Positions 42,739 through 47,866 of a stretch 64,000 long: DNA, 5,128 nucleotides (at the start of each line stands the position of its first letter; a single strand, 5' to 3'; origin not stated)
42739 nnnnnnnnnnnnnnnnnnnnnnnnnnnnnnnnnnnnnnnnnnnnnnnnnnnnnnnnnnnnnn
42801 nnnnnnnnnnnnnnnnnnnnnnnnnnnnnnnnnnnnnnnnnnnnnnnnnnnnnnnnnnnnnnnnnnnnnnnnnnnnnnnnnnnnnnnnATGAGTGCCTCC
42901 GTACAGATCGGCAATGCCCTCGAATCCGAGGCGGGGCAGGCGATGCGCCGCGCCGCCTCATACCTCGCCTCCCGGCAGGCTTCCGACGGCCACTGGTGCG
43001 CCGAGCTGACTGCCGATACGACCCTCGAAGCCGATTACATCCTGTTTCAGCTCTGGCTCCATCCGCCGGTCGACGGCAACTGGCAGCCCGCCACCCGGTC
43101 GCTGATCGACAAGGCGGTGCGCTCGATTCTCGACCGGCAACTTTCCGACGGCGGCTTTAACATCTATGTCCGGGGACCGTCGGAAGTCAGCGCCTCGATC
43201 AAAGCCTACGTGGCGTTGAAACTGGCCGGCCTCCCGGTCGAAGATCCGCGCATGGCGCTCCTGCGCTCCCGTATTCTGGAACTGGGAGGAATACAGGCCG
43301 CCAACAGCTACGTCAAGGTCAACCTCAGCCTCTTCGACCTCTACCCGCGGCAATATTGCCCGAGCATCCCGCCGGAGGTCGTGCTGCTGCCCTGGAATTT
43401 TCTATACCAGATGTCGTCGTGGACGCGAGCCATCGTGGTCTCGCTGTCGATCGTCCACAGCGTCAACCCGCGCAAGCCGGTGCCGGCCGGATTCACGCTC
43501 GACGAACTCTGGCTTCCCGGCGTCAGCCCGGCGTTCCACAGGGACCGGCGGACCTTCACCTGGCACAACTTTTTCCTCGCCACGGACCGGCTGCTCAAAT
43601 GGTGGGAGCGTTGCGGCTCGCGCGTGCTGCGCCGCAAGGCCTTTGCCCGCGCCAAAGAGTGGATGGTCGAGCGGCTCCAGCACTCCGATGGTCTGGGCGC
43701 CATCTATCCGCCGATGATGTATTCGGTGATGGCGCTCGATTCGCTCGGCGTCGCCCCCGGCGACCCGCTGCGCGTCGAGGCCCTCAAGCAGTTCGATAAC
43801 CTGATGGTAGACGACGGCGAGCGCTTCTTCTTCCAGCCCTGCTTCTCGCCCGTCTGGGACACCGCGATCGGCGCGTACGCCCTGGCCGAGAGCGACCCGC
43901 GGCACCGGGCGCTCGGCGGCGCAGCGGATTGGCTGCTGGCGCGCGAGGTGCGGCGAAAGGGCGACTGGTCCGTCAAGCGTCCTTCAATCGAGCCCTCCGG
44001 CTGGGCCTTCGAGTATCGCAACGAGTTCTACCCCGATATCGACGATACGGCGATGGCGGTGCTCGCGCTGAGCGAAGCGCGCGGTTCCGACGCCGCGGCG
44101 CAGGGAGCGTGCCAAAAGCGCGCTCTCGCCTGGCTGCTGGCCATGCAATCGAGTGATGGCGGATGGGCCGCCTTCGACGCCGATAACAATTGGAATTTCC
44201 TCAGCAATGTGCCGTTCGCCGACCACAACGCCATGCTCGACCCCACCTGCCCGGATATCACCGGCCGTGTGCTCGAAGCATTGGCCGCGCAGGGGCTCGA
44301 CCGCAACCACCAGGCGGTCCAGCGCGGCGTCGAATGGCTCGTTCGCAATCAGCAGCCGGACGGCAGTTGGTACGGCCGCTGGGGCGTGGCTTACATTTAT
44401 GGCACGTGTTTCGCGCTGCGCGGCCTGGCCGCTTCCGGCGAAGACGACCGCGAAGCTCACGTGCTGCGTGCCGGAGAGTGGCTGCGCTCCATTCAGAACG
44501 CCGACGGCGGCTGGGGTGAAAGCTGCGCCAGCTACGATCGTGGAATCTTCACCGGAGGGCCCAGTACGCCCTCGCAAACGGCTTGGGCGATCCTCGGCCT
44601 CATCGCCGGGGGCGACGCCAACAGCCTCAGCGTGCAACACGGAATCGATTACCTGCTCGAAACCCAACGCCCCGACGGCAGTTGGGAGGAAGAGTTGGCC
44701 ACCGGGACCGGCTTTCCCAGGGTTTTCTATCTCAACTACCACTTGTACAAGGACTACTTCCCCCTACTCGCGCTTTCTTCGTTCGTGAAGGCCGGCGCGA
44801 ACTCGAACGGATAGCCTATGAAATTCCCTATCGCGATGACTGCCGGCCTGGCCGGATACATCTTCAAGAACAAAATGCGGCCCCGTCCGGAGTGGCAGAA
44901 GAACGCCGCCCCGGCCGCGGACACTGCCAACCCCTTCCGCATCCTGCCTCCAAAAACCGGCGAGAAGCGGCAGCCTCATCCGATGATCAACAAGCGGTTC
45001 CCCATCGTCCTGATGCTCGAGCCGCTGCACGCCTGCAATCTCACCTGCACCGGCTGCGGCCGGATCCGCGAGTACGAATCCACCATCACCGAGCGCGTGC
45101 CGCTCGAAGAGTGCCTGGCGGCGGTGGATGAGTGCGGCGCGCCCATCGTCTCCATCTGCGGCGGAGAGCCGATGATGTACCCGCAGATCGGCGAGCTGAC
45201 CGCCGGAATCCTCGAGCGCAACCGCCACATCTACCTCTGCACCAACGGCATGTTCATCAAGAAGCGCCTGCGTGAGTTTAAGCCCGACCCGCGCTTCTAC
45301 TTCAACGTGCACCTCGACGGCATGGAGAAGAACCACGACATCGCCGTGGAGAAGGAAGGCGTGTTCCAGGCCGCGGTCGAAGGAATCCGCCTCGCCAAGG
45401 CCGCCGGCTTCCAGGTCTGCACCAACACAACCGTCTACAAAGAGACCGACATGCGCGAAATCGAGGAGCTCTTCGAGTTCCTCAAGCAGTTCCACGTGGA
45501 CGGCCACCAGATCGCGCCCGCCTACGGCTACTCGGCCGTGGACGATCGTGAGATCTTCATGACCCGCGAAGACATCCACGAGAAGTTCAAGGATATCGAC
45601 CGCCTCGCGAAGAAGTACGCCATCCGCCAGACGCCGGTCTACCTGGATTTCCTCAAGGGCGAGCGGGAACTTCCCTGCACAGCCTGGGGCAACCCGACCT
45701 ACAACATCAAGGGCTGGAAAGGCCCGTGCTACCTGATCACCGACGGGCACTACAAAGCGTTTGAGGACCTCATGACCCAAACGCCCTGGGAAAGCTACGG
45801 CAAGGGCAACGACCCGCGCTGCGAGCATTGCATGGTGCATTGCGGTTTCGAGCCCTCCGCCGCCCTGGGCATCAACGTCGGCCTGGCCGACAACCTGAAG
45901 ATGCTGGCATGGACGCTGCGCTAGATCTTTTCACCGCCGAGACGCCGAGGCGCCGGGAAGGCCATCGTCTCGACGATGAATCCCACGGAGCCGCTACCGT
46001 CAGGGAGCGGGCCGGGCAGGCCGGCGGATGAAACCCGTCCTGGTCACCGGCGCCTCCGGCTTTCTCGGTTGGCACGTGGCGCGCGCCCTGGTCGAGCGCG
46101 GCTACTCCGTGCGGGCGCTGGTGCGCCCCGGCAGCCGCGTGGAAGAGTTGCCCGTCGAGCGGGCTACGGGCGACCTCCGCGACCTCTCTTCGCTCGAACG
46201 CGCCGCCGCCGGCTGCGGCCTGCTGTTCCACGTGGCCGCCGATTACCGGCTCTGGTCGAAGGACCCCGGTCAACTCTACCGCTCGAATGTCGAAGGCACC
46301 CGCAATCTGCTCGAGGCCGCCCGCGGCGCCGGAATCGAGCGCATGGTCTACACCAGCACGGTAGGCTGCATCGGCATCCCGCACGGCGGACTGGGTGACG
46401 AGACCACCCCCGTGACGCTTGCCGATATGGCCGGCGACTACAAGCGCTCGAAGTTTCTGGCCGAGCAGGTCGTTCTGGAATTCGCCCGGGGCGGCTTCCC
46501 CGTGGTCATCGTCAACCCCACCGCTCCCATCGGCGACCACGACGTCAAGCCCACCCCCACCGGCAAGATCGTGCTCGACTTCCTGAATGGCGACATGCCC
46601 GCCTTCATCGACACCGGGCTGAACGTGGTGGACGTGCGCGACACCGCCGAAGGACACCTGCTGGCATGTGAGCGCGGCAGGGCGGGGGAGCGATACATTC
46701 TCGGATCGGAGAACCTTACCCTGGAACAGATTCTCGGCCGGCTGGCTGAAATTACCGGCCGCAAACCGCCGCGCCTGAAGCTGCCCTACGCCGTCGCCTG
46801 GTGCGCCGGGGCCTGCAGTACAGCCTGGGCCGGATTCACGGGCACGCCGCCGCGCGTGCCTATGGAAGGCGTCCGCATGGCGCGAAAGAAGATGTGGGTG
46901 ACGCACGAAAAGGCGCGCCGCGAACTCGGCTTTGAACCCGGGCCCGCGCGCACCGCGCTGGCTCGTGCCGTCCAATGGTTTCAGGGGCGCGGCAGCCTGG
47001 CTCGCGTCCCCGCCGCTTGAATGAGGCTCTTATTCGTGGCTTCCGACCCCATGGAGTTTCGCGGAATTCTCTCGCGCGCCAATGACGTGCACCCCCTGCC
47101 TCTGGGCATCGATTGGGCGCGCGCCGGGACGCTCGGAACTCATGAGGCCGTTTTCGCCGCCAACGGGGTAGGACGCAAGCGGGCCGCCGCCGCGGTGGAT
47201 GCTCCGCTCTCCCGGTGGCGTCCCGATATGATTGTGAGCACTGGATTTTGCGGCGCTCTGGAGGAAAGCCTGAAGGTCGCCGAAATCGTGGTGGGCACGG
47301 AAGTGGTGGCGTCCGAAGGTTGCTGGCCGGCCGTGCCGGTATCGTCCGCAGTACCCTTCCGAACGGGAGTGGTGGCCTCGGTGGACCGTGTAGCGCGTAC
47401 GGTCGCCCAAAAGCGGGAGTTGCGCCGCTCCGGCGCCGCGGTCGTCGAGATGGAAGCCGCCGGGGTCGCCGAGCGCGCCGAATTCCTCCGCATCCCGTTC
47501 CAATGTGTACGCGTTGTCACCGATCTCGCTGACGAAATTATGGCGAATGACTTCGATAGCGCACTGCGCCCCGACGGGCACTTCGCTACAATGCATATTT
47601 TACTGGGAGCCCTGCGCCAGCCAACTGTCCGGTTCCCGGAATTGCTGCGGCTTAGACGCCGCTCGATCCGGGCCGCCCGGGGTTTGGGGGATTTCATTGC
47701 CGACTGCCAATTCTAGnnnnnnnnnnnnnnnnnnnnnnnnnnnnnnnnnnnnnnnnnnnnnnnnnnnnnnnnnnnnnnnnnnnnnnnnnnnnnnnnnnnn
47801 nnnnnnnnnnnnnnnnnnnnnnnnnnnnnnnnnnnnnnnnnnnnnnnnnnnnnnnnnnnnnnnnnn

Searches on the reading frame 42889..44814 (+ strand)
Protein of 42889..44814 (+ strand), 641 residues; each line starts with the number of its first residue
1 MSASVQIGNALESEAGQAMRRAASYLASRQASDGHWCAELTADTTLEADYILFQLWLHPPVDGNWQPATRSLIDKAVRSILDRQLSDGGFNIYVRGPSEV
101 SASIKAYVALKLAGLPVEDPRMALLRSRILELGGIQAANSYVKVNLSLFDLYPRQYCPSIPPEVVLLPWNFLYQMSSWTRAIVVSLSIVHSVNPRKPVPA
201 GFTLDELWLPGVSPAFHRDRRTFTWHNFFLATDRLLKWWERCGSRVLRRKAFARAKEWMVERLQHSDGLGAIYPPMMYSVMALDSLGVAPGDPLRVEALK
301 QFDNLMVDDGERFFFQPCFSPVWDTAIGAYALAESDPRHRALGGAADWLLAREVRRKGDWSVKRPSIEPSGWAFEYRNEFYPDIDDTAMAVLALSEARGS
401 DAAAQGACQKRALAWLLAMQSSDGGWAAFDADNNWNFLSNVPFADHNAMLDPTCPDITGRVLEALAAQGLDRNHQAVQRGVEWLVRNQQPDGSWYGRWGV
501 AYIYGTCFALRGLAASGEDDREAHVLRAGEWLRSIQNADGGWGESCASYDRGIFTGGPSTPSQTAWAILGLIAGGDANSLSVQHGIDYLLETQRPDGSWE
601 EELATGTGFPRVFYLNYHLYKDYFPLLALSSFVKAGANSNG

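Call 62: search_protein_families(library=pfam, proteins=[window:42889-44814:+], max_evalue=0.00001)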
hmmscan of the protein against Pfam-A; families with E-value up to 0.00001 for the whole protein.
window:42889-44814:+ (641 aa): 4 families
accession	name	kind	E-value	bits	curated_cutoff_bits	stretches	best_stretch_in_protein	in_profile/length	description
PF13243.12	SQHop_cyclase_C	-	4.6e-135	450.2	26.1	1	320-632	2-317/319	Squalene-hopene cyclase C-terminal domain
PF13249.12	SQHop_cyclase_N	-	1.2e-93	313.9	26.2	1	20-309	2-289/291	Squalene-hopene cyclase N-terminal domain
PF00432.27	Prenyltrans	-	3.4e-07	30.4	26.5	0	507-614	33-133/304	Prenyltransferase alpha-alpha toroid domain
PF07678.20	TED_complement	-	3.5e-07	30.1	22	0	319-427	194-297/312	A-macroglobulin TED domain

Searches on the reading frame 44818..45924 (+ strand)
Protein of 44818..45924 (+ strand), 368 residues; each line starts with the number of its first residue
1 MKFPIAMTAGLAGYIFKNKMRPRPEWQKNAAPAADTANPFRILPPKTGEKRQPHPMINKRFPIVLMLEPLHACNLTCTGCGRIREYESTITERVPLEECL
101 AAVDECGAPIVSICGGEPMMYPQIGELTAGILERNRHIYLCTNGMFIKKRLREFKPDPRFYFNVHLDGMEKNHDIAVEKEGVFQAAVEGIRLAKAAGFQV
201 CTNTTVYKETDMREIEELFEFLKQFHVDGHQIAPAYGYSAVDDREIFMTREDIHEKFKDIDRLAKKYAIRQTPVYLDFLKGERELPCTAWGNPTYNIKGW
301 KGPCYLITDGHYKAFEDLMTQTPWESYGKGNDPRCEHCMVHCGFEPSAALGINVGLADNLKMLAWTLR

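Call 62: search_protein_families(library=pfam, proteins=[window:44818-45924:+], max_evalue=0.00001)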
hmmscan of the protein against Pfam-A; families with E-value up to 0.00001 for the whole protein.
window:44818-45924:+ (368 aa): 2 families
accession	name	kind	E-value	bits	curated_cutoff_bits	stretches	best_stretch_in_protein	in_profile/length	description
PF11946.13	DUF3463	-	1.3e-48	164.7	31.3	1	232-353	3-125/134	Domain of unknown function (DUF3463)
PF04055.27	Radical_SAM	-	2.6e-20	73.7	29.5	1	69-222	3-166/166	Radical SAM superfamily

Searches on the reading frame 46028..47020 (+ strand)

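Call 62: search_protein_families(library=pfam, proteins=[window:46028-47020:+], max_evalue=0.00001)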
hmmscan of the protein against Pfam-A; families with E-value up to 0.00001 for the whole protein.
window:46028-47020:+ (330 aa): 8 families
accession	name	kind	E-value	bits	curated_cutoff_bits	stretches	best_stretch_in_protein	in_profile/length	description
PF01370.27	Epimerase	-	2.4e-33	116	20.9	1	4-226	1-240/240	NAD dependent epimerase/dehydratase family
PF01073.25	3Beta_HSD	-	3.3e-21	76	22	1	5-151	1-159/280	3-beta hydroxysteroid dehydrogenase/isomerase family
PF07993.18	NAD_binding_4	-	2e-17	63.6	20.1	1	56-169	82-209/258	Male sterility protein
PF13460.12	NAD_binding_10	-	8e-15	55.6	27.2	1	8-166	1-145/184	NAD(P)H-binding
PF16363.11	GDP_Man_Dehyd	-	2.2e-12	47.5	27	1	5-154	1-169/332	GDP-mannose 4,6 dehydratase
PF05368.20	NmrA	-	4.2e-12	46.7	27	1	2-113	3-109/298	NmrA-like family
PF04321.23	RmlD_sub_bind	-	1.7e-06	27.8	27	1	4-112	3-102/287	RmlD substrate binding domain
PF02719.21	Polysacc_synt_2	-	2e-06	27.6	20.2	0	44-111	57-128/293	Polysaccharide biosynthesis protein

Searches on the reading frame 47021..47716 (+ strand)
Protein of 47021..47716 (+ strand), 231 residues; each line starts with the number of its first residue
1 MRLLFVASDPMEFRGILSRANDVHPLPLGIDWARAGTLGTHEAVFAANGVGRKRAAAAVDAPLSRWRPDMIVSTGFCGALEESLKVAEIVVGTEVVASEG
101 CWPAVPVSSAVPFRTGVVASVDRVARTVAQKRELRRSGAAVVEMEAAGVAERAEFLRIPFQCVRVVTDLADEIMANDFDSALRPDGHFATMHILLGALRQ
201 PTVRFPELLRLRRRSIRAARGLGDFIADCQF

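Call 62: search_protein_families(library=pfam, proteins=[window:47021-47716:+], max_evalue=0.00001)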
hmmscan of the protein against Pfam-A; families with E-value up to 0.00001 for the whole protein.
window:47021-47716:+ (231 aa): 1 family
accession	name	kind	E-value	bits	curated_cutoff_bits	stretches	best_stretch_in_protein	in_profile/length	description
PF01048.26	PNP_UDP_1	-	4.6e-21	75.7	25.1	2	111-174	140-204/233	Phosphorylase superfamily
